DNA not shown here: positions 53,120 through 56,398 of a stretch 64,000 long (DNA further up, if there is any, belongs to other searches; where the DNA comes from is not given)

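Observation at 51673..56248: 2-oxoacid:ferredoxin oxidoreductase alpha subunit followed by an IorB-like subunit fused to an ADP-forming acyl-CoA synthetase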

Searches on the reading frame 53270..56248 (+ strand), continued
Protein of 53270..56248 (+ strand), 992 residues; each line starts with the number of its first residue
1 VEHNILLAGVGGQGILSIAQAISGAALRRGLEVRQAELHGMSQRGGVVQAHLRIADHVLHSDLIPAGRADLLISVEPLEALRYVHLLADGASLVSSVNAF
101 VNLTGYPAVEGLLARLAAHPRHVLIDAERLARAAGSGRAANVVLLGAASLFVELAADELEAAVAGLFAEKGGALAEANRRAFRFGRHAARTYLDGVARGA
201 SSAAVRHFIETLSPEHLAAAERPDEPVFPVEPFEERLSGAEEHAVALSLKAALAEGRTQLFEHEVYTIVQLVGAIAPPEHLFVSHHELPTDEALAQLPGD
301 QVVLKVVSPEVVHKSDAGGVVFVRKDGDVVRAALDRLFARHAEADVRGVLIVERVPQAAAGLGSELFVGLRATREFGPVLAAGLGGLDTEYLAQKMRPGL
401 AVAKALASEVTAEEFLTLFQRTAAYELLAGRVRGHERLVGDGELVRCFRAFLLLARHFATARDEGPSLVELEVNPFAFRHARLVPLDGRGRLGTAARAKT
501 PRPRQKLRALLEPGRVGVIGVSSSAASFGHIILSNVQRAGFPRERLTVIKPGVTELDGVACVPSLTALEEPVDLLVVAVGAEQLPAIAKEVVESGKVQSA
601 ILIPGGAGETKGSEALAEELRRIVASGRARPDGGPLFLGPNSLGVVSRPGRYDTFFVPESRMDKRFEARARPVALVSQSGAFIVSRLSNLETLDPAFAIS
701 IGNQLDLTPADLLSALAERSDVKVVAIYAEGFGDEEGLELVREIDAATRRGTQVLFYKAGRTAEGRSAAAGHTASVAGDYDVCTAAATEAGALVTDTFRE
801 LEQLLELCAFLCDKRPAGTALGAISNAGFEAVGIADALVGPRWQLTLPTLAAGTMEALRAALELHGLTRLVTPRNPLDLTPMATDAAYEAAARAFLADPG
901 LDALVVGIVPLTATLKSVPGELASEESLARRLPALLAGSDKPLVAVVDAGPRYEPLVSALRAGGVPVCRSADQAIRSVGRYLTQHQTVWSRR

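Call 11: search_solved_structures(query=window:53270-56248:+, max_evalue=0.001, show_alignments=3)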
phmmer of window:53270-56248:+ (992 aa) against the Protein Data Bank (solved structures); distinct sequences matched with E-value up to 0.001: 11.
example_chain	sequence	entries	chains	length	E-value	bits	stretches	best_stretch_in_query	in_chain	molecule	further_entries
9y43_A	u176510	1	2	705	1.5e-51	179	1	263-969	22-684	3-hydroxypropionate--CoA ligase [ADP-forming]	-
8wzu_A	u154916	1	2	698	1.1e-35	126.4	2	510-838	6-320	4-hydroxybutyrate--CoA ligase [ADP-forming]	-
4xyl_A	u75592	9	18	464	1.4e-32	116.2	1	507-965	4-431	alpha subunit of Acyl-CoA synthetase (NDP forming) | Acyl-CoA synthetase (NDP forming) | alpha subunit of acetyl-CoA synthetase (NDP forming)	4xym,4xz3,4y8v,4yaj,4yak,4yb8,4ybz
2csu_A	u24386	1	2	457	5.7e-32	114.2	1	512-973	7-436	457aa long hypothetical protein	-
7cm9_A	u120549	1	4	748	2.9e-29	105.2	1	515-975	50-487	DMSP lyase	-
9it0_A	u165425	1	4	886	8.7e-26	93.7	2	505-913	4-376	Protein acetyltransferase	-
9isq_A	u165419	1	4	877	1.6e-25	92.9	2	507-913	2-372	Protein acetyltransferase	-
4xyl_B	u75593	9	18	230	4.7e-14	54.9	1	250-437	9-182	beta subunit of Acyl-CoA synthetase (NDP forming) | Uncharacterized protein | beta subunit of acetyl-CoA synthetase (NDP forming)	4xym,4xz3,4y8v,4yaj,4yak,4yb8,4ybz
1wr2_A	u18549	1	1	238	3.1e-10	42.3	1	244-437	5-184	hypothetical protein PH1789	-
9isb_A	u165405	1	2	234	5.4e-09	38.1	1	247-388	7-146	Protein acetyltransferase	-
1y81_A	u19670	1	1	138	5e-06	28.3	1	515-597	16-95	conserved hypothetical protein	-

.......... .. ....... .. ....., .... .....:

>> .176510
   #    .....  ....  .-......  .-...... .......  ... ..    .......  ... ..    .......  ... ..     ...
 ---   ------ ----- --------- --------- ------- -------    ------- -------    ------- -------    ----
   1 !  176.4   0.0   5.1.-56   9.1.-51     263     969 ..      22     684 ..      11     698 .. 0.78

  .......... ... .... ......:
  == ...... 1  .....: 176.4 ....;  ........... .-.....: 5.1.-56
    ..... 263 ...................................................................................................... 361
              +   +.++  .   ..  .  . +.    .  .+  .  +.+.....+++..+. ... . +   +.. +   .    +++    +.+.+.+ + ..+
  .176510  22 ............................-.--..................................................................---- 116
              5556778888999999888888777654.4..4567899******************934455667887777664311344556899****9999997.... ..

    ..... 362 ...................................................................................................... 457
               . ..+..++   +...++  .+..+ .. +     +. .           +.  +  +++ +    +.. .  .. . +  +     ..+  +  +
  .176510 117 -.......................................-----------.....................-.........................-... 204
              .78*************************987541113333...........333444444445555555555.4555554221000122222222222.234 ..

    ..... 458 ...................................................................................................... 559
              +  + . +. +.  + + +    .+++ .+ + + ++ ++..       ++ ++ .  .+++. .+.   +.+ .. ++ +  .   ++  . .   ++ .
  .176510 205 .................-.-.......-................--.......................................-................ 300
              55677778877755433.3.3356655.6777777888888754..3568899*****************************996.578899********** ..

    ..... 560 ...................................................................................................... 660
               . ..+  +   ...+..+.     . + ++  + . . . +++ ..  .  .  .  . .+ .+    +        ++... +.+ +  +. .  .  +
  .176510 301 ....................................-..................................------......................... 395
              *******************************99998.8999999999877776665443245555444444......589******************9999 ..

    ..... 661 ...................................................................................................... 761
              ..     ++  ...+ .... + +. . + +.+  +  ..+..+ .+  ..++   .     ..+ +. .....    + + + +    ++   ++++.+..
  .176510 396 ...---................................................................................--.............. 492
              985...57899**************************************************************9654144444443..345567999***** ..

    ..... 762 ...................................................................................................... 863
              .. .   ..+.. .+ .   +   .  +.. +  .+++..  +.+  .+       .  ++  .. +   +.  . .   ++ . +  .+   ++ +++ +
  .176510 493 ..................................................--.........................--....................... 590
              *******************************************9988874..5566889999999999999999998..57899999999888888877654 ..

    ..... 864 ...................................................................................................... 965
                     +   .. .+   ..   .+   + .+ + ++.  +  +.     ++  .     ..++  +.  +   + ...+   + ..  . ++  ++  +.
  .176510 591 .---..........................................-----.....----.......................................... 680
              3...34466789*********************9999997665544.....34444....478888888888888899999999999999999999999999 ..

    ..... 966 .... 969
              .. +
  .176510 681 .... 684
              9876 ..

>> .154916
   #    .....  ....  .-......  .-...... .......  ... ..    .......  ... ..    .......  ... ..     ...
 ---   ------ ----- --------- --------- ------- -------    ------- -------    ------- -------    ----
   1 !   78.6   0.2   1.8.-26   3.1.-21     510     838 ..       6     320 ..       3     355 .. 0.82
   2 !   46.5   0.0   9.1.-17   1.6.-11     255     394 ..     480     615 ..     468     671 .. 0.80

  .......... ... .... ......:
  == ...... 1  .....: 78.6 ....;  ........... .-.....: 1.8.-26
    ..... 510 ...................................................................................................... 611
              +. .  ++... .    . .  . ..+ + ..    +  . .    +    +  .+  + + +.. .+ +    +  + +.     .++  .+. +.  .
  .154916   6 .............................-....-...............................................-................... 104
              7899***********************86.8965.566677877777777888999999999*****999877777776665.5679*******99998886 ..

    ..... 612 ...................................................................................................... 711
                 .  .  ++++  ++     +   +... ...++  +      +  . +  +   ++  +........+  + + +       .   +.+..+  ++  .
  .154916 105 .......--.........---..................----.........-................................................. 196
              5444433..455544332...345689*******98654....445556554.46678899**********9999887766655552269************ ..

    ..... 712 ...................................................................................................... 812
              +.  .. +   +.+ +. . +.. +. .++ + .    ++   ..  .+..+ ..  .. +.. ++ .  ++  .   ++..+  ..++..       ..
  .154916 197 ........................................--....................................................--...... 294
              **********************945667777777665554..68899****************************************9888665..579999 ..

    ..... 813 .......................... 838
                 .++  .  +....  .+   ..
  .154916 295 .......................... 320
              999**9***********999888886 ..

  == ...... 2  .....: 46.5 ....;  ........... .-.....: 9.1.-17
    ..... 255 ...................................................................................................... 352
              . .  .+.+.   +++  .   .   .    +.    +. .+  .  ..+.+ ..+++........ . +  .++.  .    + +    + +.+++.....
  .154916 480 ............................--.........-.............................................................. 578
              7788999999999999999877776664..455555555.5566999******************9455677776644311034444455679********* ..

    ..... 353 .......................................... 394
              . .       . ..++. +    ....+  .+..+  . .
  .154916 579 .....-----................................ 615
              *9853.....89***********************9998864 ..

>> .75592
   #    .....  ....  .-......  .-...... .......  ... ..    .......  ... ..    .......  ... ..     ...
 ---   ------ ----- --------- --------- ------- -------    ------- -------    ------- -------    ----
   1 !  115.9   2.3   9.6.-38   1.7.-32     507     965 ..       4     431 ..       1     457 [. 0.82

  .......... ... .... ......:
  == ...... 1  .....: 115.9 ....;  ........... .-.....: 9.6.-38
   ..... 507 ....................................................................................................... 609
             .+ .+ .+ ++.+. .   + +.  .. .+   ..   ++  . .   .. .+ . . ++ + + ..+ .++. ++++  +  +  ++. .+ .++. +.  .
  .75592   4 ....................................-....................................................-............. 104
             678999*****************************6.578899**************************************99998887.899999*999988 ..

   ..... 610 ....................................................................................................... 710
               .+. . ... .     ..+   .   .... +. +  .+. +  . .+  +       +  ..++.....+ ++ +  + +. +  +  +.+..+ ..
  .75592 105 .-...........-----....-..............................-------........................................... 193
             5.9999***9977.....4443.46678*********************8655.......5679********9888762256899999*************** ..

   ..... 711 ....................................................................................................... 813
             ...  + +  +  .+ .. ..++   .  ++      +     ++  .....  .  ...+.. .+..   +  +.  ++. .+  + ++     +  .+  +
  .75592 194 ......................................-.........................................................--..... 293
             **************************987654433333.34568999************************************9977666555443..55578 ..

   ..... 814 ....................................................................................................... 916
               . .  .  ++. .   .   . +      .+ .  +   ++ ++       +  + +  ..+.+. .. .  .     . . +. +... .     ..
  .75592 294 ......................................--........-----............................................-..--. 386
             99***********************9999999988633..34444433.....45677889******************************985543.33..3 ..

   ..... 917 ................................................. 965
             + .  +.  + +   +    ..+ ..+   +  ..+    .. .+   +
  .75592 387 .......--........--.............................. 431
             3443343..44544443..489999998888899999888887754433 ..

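Call 14: find_encoding_contigs(protein=P0007, flank=10000, max_places=2)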
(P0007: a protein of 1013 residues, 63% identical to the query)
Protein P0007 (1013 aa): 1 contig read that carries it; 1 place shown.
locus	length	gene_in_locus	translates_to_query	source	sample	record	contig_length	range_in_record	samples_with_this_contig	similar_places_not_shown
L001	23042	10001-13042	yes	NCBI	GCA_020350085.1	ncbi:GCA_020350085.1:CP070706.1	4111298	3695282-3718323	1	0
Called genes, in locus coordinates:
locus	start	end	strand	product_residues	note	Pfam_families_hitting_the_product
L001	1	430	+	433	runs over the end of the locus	PF01435:Peptidase_M48, PF07719:TPR_2 (faint), PF13414:TPR_11 (faint), PF13371:TPR_9 (weak), PF13432:TPR_16 (weak)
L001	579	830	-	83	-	PF00118:Cpn60_TCP1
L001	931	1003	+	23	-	PF13443:HTH_26 (weak)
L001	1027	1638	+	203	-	-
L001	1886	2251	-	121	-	-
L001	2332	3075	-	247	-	PF00142:Fer4_NifH (faint), PF01656:CbiA, PF02374:ArsA_ATPase (weak), PF06564:CBP_BcsQ, PF09140:MipZ (weak), PF10609:ParA, PF13614:AAA_31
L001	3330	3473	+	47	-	-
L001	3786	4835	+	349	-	PF01292:Ni_hydr_CYTB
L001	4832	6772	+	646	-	PF02085:Cytochrom_CIII (faint), PF14522:Cytochrome_C7 (faint), PF14537:Cytochrom_c3_2 (faint), PF22113:Mtrc-MtrF_II-IV_dom (faint)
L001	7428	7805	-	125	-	-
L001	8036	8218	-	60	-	-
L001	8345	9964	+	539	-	PF01855:POR_N, PF02775:TPP_enzyme_C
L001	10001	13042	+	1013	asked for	PF01558:POR, PF13549:ATP-grasp_5, PF13380:CoA_binding_2, PF13607:Succ_CoA_lig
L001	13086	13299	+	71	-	-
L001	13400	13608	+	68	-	-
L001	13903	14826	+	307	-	PF00149:Metallophos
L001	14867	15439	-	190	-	PF13365:Trypsin_2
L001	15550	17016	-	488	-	PF05935:Arylsulfotrans, PF14269:Arylsulfotran_2 (faint)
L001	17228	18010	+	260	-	PF02567:PhzC-PhzF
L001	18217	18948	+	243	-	-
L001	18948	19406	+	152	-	-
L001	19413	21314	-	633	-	PF13676:TIR_2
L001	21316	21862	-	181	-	-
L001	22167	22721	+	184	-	PF01625:PMSR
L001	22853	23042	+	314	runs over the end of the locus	PF04055:Radical_SAM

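Call 15: find_encoding_contigs(protein=P0043, flank=10000, max_places=2)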
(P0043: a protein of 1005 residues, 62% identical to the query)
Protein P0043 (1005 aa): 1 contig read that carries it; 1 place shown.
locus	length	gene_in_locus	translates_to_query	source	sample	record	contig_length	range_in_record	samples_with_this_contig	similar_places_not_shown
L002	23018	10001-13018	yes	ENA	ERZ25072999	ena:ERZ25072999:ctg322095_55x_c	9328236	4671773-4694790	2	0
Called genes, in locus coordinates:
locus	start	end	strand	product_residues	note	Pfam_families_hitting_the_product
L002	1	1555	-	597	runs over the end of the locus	PF00515:TPR_1 (faint), PF07719:TPR_2 (faint), PF13176:TPR_7 (faint), PF13181:TPR_8 (faint), PF13424:TPR_12 (weak), PF13424:TPR_12 (weak), PF21993:TetR_C_13_2 (weak), PF16925:TetR_C_13 (weak), +3 more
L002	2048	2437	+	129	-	-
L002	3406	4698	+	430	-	PF04542:Sigma70_r2, PF08281:Sigma70_r4_2 (weak)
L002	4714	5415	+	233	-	-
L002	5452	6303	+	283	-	-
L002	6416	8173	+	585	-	PF00756:Esterase (faint)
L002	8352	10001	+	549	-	PF01855:POR_N, PF02775:TPP_enzyme_C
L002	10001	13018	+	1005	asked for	PF01558:POR, PF13549:ATP-grasp_5, PF13380:CoA_binding_2, PF13607:Succ_CoA_lig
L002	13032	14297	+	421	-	PF01150:GDA1_CD39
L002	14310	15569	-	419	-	PF02254:TrkA_N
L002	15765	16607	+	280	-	PF19656:DUF6159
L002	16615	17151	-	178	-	-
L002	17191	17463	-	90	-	-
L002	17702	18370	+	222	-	-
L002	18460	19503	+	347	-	PF00291:PALP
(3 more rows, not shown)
